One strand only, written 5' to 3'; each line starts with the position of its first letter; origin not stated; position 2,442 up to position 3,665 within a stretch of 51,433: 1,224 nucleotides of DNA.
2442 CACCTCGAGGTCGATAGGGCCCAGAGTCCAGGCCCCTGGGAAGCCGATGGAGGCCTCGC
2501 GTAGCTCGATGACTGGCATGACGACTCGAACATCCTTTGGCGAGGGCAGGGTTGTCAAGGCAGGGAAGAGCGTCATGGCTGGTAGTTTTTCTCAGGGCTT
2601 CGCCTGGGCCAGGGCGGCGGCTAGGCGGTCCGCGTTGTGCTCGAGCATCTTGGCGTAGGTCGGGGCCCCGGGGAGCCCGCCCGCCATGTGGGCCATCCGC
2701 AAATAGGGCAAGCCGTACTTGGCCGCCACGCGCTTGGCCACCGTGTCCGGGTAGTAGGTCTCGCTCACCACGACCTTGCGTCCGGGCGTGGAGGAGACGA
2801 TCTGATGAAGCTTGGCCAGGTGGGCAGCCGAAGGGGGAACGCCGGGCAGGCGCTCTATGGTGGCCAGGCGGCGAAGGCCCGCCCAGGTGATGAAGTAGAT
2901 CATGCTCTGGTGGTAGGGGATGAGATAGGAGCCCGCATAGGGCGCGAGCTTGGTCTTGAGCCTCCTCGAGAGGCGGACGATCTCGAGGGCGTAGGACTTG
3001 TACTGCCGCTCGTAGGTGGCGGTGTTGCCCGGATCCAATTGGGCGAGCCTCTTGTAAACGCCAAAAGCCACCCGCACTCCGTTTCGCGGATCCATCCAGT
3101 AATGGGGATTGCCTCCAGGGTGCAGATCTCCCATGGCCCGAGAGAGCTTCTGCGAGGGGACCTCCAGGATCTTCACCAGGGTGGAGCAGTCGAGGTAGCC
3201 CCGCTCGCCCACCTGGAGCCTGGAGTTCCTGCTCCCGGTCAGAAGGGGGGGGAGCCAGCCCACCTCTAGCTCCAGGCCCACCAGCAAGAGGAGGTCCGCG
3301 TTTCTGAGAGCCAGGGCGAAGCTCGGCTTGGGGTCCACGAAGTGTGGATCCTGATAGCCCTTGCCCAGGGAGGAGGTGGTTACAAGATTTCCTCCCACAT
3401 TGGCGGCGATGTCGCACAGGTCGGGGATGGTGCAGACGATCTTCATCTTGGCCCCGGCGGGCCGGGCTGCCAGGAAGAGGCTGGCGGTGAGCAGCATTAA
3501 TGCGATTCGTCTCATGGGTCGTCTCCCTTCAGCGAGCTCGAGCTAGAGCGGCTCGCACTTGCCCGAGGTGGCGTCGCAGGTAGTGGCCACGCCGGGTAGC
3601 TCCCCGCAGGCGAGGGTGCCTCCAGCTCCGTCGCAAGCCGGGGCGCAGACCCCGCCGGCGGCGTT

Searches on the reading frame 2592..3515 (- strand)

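Call 77: search_protein_families(library=pfam, proteins=[window:2592-3515:-], max_evalue=0.00001)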
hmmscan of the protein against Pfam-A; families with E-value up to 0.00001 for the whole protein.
window:2592-3515:- (307 aa): 1 family
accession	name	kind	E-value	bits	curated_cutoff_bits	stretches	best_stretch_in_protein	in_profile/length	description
PF01297.22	ZnuA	-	8.4e-45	153.7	29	1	26-301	1-263/263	Zinc-uptake complex component A periplasmic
